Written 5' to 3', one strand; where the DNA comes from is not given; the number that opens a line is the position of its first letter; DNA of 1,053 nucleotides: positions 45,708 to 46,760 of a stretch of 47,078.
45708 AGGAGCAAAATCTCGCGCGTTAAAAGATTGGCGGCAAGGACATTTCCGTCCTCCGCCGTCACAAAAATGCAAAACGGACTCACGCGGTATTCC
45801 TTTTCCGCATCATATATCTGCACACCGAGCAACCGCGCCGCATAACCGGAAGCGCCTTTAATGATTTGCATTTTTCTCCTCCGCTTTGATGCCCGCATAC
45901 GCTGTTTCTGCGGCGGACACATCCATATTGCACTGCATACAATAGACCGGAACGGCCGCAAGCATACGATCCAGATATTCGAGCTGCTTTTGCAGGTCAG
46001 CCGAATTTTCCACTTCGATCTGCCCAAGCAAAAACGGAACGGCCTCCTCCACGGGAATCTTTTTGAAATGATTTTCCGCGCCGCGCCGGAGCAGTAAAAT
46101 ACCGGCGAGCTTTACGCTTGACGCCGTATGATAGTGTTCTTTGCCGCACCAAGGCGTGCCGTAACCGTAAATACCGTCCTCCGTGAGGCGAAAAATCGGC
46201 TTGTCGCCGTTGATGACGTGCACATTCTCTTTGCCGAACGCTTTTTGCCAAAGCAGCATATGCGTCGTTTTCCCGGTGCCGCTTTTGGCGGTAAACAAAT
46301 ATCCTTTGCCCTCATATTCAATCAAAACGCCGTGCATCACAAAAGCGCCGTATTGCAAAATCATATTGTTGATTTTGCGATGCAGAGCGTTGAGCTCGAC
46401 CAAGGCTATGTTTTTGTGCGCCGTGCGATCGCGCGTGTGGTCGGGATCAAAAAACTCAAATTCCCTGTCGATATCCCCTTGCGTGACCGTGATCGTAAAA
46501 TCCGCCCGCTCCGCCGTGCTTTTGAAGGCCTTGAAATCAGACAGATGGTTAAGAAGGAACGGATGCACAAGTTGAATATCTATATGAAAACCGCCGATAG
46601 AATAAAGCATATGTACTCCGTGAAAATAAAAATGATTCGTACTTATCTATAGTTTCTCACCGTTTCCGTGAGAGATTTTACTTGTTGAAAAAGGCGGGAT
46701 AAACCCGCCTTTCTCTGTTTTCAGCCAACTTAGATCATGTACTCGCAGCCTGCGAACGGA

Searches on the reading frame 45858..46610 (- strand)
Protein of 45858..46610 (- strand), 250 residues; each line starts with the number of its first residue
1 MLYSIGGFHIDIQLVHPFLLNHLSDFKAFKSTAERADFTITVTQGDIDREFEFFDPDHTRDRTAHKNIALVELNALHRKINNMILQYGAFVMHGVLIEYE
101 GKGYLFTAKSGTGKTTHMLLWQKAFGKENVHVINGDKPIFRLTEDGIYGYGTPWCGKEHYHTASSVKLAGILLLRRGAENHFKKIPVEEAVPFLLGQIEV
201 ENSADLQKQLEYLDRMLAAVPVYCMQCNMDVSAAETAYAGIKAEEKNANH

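Call 3: search_protein_families(library=ncbifam, proteins=[window:45858-46610:-], max_evalue=0.01)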
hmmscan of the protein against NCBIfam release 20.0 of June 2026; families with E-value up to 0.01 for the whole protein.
window:45858-46610:- (250 aa): 1 family
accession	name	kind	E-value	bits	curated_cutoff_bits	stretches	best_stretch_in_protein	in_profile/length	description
TIGR04249.1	SCM_chp_ScmC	equivalog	0.0002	20.8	125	1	67-116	103-152/292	SynChlorMet cassette protein ScmC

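Call 4: search_protein_families(library=pfam, proteins=[window:45858-46610:-], max_evalue=0.01)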
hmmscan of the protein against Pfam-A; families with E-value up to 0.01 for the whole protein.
window:45858-46610:- (250 aa): 0 families

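Call 11: find_homologous_proteins(query=window:45858-46610:-, max_evalue=0.001)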
Query window:45858-46610:- (250 aa): 479 proteins with E <= 0.001 among 1036 candidates; the best 120 are listed.
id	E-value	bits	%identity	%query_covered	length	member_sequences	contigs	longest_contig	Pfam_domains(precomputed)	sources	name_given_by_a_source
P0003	1.2e-167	573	100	100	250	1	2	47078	PF27840.1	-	-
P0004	3.1e-80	287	55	97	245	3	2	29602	PF27840.1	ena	-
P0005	1.2e-65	239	48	97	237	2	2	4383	PF27840.1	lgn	-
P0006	6.6e-65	237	48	96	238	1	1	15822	PF27840.1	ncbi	-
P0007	6.6e-63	230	47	98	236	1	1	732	PF27840.1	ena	-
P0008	6.6e-62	227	45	97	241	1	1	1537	PF27840.1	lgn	-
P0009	1.2e-61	226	44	97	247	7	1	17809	PF27840.1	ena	-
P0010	5.2e-61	224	45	98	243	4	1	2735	PF27840.1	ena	-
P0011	9.1e-61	223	44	96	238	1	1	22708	PF27840.1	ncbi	-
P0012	9.3e-61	223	45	98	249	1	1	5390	PF27840.1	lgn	-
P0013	3.3e-60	222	47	98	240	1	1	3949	PF27840.1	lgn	-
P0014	3.7e-60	221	43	98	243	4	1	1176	PF27840.1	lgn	-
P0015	1.0e-59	220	46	98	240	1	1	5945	PF27840.1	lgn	-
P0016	1.8e-59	219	47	98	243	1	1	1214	PF27840.1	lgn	-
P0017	2.2e-59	219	45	99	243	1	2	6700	PF27840.1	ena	-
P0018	2.7e-59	219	43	97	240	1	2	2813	PF27840.1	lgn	-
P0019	3.5e-59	218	46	97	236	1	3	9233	PF27840.1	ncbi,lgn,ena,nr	ncbi:MAG: hypothetical protein IJ002_08710 [Clostridia bacterium]|nr:hypothetical protein [Clostridi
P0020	6.9e-59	217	45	97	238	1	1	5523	PF27840.1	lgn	-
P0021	1.1e-58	217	51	84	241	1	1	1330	PF27840.1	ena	-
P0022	1.3e-58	216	45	97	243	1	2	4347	PF27840.1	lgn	-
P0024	6.6e-58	214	44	97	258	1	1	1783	PF27840.1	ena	-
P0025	1.3e-57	213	45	97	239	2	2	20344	PF27840.1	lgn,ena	-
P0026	1.6e-57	213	44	96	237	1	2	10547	PF27840.1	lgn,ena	-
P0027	2.7e-57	212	44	97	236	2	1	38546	PF27840.1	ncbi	-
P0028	3.6e-57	212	43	96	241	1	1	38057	PF27840.1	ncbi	-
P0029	5.1e-57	211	42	98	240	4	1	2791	PF27840.1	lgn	-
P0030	8.0e-57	210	44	97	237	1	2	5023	PF27840.1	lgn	-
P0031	9.4e-57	210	44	97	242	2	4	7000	PF27840.1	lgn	-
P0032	1.2e-56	210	44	97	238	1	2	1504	PF27840.1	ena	-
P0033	5.6e-56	208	45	100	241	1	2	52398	PF27840.1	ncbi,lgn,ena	-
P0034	6.9e-56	207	43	97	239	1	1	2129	PF27840.1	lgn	-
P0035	1.4e-55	206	43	98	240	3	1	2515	PF27840.1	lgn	-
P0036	1.4e-55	206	42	96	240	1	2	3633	PF27840.1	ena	-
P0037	1.9e-55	206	43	97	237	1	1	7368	PF27840.1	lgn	-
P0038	2.7e-55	205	44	97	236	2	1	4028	PF27840.1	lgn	-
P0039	4.4e-55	205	53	69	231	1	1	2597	PF27840.1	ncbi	-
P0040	5.3e-55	204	47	82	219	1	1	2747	PF27840.1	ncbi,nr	ncbi:MAG: hypothetical protein IJN48_01480 [Clostridia bacterium]|nr:hypothetical protein [Clostridi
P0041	1.2e-54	203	41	97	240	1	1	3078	PF27840.1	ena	-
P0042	5.7e-54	201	43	97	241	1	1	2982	PF27840.1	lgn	-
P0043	1.3e-53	200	53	69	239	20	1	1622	PF27840.1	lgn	-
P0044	1.3e-53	200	44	96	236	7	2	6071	PF27840.1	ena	-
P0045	1.7e-53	200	44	97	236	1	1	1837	PF27840.1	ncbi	-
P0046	2.1e-53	199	42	97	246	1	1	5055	PF27840.1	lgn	-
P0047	2.2e-53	199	43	97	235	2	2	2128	PF27840.1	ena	-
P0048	2.4e-53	199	42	100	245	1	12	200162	PF27840.1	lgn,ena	-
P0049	3.2e-53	199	40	96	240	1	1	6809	PF27840.1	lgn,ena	-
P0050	6.5e-53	198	44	97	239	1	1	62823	PF27840.1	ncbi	-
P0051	7.1e-53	198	41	97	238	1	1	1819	PF27840.1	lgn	-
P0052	1.3e-52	197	41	97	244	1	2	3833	PF27840.1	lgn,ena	-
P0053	8.5e-52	194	52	70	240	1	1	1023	PF27840.1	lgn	-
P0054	2.7e-51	192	41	98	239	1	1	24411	PF27840.1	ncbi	-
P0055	4.7e-51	192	50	70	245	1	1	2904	PF27840.1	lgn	-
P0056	4.9e-51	191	43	97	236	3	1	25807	PF27840.1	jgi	-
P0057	4.9e-51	191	42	97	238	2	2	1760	PF27840.1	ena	-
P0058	5.9e-51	191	39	99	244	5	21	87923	PF27840.1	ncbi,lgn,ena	-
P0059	8.1e-51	191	52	66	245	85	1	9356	PF27840.1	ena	-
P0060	3.7e-50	189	41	96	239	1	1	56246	PF27840.1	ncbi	-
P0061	4.5e-50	188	49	70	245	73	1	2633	PF27840.1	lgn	-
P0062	3.0e-49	186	41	98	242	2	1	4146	PF27840.1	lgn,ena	-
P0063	5.9e-49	185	42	97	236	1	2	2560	PF27840.1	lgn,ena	-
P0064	7.6e-48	181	43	94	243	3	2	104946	PF27840.1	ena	-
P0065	7.3e-47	178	38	96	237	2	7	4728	PF27840.1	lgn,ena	-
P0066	1.2e-45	174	43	96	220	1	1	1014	PF27840.1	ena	-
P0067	4.8e-45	172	38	96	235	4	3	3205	PF27840.1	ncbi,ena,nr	ncbi:MAG: hypothetical protein IKY12_06420 [Clostridia bacterium]|nr:hypothetical protein [Clostridi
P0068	1.4e-44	170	38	96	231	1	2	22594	PF27840.1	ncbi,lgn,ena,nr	ncbi:MAG: hypothetical protein IKU60_02325 [Clostridia bacterium]|nr:hypothetical protein [Clostridi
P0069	3.4e-44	169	39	95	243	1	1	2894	PF27840.1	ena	-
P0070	1.0e-43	167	37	95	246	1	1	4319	PF27840.1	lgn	-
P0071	1.6e-43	167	37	97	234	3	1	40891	PF27840.1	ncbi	-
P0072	3.8e-43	166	39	97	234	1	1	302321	PF27840.1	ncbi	-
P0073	8.9e-43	164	45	68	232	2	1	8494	PF27840.1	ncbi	-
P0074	9.1e-43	164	39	88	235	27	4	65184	PF27840.1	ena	-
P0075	1.1e-42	164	39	90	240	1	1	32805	PF27840.1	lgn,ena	-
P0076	1.4e-42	164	40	82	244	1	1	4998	PF27840.1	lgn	-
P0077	1.6e-42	164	46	76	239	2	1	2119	PF27840.1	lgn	-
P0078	1.7e-42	164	38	96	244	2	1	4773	PF27840.1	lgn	-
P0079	1.9e-42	163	40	89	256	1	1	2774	PF27840.1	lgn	-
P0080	2.1e-42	163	39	95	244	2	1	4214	PF27840.1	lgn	-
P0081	2.4e-42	163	38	95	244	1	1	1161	PF27840.1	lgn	-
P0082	2.9e-42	163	45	76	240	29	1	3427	PF27840.1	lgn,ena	-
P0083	3.8e-42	162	38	90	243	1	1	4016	PF27840.1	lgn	-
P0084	4.3e-42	162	38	95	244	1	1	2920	PF27840.1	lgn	-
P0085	9.1e-42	161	41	84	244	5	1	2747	PF27840.1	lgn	-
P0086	1.0e-41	161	38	95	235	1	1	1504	PF27840.1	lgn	-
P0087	1.2e-41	161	42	79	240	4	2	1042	PF27840.1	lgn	-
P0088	1.7e-41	160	39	96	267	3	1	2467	PF27840.1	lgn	-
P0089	2.2e-41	160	45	82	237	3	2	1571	PF27840.1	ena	-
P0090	2.5e-41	160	35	98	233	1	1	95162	PF27840.1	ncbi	ncbi:MAG: hypothetical protein ACI3XA_08050 [Clostridia bacterium]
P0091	2.7e-41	160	40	82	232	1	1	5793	PF27840.1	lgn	-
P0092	3.4e-41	159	46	68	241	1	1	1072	PF27840.1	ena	-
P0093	3.4e-41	159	40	86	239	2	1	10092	PF27840.1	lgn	-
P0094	3.5e-41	159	47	67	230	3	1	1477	PF27840.1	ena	-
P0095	4.1e-41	159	38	91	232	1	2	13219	PF27840.1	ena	-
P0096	4.3e-41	159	37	87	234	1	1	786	PF27840.1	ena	-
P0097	4.5e-41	159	41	82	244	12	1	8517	PF27840.1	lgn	-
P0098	4.8e-41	159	39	96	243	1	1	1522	PF27840.1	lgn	-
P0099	4.8e-41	159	41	84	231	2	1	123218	-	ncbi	-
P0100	5.8e-41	159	40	83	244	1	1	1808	PF27840.1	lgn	-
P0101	8.7e-41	158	39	96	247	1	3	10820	PF27840.1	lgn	-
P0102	9.3e-41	158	43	70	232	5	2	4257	PF27840.1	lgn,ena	-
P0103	1.1e-40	158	42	85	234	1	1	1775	PF27840.1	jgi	jgi:hypothetical protein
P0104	1.1e-40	158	36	93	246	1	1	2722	PF27840.1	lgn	-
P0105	1.3e-40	157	38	97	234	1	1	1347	PF27840.1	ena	-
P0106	1.3e-40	157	39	91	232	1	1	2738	PF27840.1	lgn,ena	-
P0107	1.3e-40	157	47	67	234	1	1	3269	PF27840.1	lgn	-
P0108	1.5e-40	157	40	84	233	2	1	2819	PF27840.1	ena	-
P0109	2.0e-40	157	41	83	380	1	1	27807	PF27840.1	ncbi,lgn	-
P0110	2.2e-40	157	43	73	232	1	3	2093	PF27840.1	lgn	-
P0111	2.4e-40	156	35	98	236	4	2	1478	PF27840.1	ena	-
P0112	2.5e-40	156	45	74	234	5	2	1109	PF27840.1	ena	-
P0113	2.5e-40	156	36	96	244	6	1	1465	PF27840.1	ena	-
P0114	2.9e-40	156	37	96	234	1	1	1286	PF27840.1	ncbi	-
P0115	3.4e-40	156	39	92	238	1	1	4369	PF27840.1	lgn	-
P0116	3.5e-40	156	42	83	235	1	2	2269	PF27840.1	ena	-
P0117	3.7e-40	156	42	82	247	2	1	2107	PF27840.1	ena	-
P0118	4.1e-40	156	40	91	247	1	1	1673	PF27840.1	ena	-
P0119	4.9e-40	155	43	70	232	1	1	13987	PF27840.1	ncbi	-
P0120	6.9e-40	155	37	98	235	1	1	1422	PF27840.1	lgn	-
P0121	8.0e-40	155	37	95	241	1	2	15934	PF27840.1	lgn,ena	-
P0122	9.2e-40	155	41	96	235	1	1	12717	PF27840.1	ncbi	-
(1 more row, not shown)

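Call 14: find_related_loci(query=A1, collection=genome_contigs, flank=6000)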
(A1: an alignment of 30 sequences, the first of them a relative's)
Query A1 (250 aa) in genome_contigs; peptide patterns used: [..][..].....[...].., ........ (x = any residue, [..] = any of these).
599 stretches matched a pattern (row limit reached: there are more); 588 encode a relative of the query (tblastn E <= 1e-3); the best 80 are kept; 80 distinct loci.
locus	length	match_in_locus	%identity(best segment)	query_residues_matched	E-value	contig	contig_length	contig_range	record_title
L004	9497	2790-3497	44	1-241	3e-68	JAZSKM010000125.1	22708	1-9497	MAG: Eubacteriales bacterium isolate T1900044560_TS20190026.MAGScoT_cleanbin_000060 SGB_362_k141_1420656, whole genome s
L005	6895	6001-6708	46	1-242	3e-67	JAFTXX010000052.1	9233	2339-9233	MAG: Clostridia bacterium isolate RGIG4250 Roe_deer_Colon-5__c1953, whole genome shotgun sequence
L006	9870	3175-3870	44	1-240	3e-63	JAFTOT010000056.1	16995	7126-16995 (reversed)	MAG: Clostridia bacterium isolate RGIG4012 Roe_deer_Cecum-5__c35762, whole genome shotgun sequence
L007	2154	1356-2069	42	1-243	1e-63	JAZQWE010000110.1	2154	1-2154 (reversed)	MAG: Eubacteriales bacterium isolate T1900045166_TC20190160.MAGScoT_cleanbin_000030 SGB_5147_k141_151480, whole genome s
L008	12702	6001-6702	42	1-242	1e-60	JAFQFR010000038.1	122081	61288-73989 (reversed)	MAG: Clostridia bacterium isolate RGIG1777 Goat_Cecum-4__c611984, whole genome shotgun sequence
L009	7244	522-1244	39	2-248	8e-59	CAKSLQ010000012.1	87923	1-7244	MAG: uncultured Eubacteriales bacterium isolate REFINED_METABAT215_TOP10_CONTIGS_1500_ASSEMBLY_K77_MERGED__Hadza_MoBio_h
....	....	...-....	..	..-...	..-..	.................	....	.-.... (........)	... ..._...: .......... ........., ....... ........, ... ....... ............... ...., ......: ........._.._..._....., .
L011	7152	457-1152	43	1-238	2e-58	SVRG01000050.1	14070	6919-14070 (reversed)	MAG: Oscillospiraceae bacterium isolate SIG637 NODE_17121_length_14070_cov_1.271678, whole genome shotgun sequence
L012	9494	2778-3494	41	1-245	2e-58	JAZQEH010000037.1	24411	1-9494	MAG: Eubacteriales bacterium isolate T1900044635_TS20190101.MAGScoT_cleanbin_000007 SGB_1126_k141_493835, whole genome s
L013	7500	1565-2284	40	1-245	8e-58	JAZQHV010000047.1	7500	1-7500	MAG: Eubacteriales bacterium isolate T1900044625_TS20190091.MAGScoT_cleanbin_000109 SGB_944_k141_707322, whole genome sh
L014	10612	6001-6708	38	1-241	5e-56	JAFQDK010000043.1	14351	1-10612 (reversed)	MAG: Clostridia bacterium isolate RGIG1718 Goat_Cecum-2__c572646, whole genome shotgun sequence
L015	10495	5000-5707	41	2-244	4e-53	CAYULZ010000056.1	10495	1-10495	MAG TPA_asm: uncultured Lachnospiraceae bacterium isolate SRP315200_co1_53 genome assembly, contig: NODE_14151_length_10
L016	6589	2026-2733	41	2-242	3e-52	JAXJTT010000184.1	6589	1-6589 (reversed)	MAG: Ruminococcus sp. isolate DOME_MAG_4550 4550_C0311_k141_812664, whole genome shotgun sequence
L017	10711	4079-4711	39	27-245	3e-50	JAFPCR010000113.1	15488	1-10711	MAG: Clostridia bacterium isolate RGIG1023 Dairy_cattle_Rectum.Co__c3847090, whole genome shotgun sequence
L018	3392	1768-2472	39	1-246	3e-50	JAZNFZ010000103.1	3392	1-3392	MAG: Eubacteriales bacterium isolate T1900044709_TS20190175.MAGScoT_cleanbin_000012 SGB_1829_k141_1660321, whole genome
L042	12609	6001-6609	41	34-241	1e-45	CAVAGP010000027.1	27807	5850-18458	Faecalibacillus sp. isolate H07605-L1_cleanbin_000015 genome assembly, contig: Spades_H07605-L1_contig_577, whole genome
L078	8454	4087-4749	36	5-237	2e-43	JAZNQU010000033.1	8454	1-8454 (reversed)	MAG: Eubacteriales bacterium isolate T1900044823_TS20190289.MAGScoT_cleanbin_000031 SGB_2853_k141_1188777, whole genome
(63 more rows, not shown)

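Call 24: find_encoding_contigs(protein=P0004, flank=8000, max_places=3)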
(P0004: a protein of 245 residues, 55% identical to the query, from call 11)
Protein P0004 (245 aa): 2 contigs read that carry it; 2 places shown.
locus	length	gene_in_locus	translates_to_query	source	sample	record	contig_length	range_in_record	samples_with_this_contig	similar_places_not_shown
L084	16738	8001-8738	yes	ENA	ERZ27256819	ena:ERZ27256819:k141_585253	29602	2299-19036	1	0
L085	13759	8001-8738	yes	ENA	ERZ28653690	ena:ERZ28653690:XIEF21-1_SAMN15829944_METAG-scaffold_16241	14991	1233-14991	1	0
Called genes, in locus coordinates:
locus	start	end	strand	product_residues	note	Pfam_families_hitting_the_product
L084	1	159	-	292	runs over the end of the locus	PF00126:HTH_1, PF03466:LysR_substrate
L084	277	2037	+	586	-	-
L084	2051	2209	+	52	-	-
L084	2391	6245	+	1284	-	PF00404:Dockerin_1 (weak)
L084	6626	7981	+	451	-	PF13353:Fer4_12 (weak), PF04055:Radical_SAM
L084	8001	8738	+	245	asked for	PF27840:ScmC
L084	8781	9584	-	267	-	PF04909:Amidohydro_2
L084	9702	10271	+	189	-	-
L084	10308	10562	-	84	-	-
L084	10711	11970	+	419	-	PF03062:MBOAT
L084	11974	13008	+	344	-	PF16822:ALGX, PF14286:DHHW (faint)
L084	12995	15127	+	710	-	PF17191:RecG_wedge, PF00270:DEAD, PF04851:ResIII, PF13604:AAA_30 (faint), PF00271:Helicase_C, PF19833:RecG_dom3_C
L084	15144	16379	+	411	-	PF05496:RuvB_N, PF01078:Mg_chelatase (faint), PF14532:Sigma54_activ_2 (weak), PF00004:AAA, PF16193:AAA_assoc_2, PF12002:MgsA_C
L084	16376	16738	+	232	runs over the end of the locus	PF01479:S4, PF00849:PseudoU_synth_2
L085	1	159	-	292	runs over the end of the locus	PF00126:HTH_1, PF03466:LysR_substrate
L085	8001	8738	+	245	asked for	PF27840:ScmC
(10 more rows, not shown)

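Call 25: find_encoding_contigs(protein=P0072, flank=8000, max_places=2)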
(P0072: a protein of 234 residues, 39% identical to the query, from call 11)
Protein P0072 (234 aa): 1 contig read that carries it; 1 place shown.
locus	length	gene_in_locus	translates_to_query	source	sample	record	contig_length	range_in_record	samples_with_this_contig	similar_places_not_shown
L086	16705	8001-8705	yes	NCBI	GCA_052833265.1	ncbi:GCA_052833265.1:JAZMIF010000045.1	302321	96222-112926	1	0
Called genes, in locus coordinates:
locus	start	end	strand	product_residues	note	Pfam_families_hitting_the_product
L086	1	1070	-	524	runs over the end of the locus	PF01943:Polysacc_synt, PF01554:MatE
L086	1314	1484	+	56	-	PF00301:Rubredoxin, PF21349:RUBY_RBDX (faint)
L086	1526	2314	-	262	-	PF13175:AAA_15 (faint), PF00005:ABC_tran, PF02463:SMC_N, PF13304:AAA_21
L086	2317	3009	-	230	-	PF00528:BPD_transp_1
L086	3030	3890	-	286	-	PF00497:SBP_bac_3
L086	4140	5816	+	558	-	PF02878:PGM_PMM_I, PF02879:PGM_PMM_II, PF02880:PGM_PMM_III, PF00408:PGM_PMM_IV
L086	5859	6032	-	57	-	-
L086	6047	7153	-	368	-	PF03977:OAD_beta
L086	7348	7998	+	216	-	-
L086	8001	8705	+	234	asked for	PF27840:ScmC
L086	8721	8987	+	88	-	PF05402:PqqD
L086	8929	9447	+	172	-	PF00717:Peptidase_S24 (weak)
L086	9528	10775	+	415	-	PF01979:Amidohydro_1, PF12890:DHOase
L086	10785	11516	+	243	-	PF00175:NAD_binding_1, PF10418:DHODB_Fe-S_bind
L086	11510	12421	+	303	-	PF01180:DHO_dh, PF01207:Dus (weak), PF03060:NMO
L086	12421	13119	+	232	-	PF00215:OMPdecase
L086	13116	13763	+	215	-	PF00702:Hydrolase, PF08282:Hydrolase_3 (faint), PF12710:HAD, PF13419:HAD_2, PF13242:Hydrolase_like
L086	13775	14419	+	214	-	PF00156:Pribosyltran, PF14681:UPRTase (weak)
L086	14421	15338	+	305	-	PF02729:OTCace_N, PF00185:OTCace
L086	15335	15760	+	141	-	PF01948:PyrI, PF02748:PyrI_C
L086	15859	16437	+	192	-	-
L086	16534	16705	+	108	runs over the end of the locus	PF08761:dUTPase_2 (faint), PF03819:MazG (weak)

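Call 26: find_encoding_contigs(protein=P0099, flank=8000, max_places=2)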
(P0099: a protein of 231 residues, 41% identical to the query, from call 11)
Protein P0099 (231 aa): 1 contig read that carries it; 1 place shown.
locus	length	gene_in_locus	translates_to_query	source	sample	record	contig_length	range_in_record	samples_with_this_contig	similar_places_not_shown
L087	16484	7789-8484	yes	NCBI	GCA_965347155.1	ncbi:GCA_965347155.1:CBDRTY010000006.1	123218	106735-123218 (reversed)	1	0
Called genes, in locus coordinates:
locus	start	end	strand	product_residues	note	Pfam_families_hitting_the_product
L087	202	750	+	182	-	-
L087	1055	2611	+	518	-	PF12072:RNase_Y_N, PF00013:KH_1 (weak), PF01966:HD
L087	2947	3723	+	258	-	PF00149:Metallophos (weak), PF13277:YmdB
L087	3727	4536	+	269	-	PF02578:Cu-oxidase_4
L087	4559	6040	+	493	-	PF00496:SBP_bac_5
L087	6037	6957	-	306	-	PF01156:IU_nuc_hydro, PF07632:Sde182_NH-like (weak)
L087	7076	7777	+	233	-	PF01048:PNP_UDP_1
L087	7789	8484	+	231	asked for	-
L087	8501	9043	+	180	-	-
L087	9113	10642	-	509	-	PF01235:Na_Ala_symp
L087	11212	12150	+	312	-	PF01118:Semialdhyde_dh, PF22698:Semialdhyde_dhC_1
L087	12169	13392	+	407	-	PF01960:ArgJ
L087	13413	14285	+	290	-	PF00696:AA_kinase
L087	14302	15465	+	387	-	PF00202:Aminotran_3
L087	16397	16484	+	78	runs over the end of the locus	PF06134:RhaA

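Call 35: search_solved_structures(query=A1, max_evalue=10, show_alignments=2)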
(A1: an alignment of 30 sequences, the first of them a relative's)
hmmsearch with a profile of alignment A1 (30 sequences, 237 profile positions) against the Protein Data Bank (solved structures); distinct sequences matched with E-value up to 10: 9.
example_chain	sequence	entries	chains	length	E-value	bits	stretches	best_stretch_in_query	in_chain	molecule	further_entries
2p5t_B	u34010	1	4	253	0.14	14.9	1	97-129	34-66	PezT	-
6or5_A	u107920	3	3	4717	0.52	13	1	101-127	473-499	Midasin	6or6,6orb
1jb1_A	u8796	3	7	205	0.62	12.8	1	86-110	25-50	HPRK PROTEIN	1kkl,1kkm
2qmh_A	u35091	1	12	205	0.62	12.8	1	86-110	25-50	HPr kinase/phosphorylase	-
1ko7_A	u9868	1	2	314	0.74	12.5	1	84-110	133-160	Hpr kinase/phosphatase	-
1knx_A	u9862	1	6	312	0.89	12.3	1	86-109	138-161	Probable HPr(Ser) kinase/phosphatase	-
9zw5_A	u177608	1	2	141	1.2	11.8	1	95-121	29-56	tRNA threonylcarbamoyladenosine biosynthesis protein TsaE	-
1ii2_A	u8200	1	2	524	1.7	11.4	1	72-122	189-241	PHOSPHOENOLPYRUVATE CARBOXYKINASE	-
1j3b_A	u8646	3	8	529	1.8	11.3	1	74-110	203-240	ATP-dependent phosphoenolpyruvate carboxykinase | Phosphoenolpyruvate carboxykinase [ATP]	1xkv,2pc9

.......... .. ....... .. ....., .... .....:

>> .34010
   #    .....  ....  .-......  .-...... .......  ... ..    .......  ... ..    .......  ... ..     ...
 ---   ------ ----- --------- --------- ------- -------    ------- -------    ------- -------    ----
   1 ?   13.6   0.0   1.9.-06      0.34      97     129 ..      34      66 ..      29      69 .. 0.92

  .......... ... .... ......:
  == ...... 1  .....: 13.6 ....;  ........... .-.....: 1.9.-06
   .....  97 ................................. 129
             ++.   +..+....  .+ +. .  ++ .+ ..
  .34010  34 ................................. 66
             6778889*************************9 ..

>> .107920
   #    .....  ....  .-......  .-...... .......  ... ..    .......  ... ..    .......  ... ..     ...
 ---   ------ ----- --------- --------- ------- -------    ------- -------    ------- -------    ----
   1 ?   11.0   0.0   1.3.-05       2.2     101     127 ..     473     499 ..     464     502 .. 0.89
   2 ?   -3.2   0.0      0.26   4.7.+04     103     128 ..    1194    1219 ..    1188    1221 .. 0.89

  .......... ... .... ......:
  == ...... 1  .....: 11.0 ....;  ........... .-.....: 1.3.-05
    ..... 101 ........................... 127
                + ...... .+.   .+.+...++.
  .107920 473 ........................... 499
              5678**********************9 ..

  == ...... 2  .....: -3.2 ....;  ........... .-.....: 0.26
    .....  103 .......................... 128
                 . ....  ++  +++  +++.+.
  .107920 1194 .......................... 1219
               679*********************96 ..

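Call 41: predict_structure(alignment_id=A1)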
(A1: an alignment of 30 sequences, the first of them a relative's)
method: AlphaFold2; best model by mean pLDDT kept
length: 250 residues; sequences in the alignment: 30
mean_pLDDT: 93.5   pTM: 0.90
mean pLDDT of the five models: 93.5, 92.6, 92.2, 92.1, 91.6
residues with pLDDT >= 90: 201; 70-90: 45; 50-70: 4; < 50: 0
segments of 3 or more residues with pLDDT < 50: none
pLDDT, mean of each block of 10 residues (from residue 1): 95 93 89 86 95 82 83 95 97 97 95 90 98 97 97 83 97 96 97 94 94 98 95 97 95
secondary structure, 60 per line:
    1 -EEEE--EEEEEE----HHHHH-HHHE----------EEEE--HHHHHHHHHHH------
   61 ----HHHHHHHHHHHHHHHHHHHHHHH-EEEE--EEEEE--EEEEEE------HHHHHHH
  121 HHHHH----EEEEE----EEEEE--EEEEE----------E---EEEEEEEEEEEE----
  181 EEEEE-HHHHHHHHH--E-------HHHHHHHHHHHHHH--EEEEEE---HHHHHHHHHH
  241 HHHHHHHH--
elements in order: E2-5 E8-13 H18-22 E38-41 H44-54 H65-87 E89-92 E95-99 E102-107 H114-125 E130-134 E139-143 E146-150 E165-176 E181-185 H187-195 H206-219 E222-227 H231-248
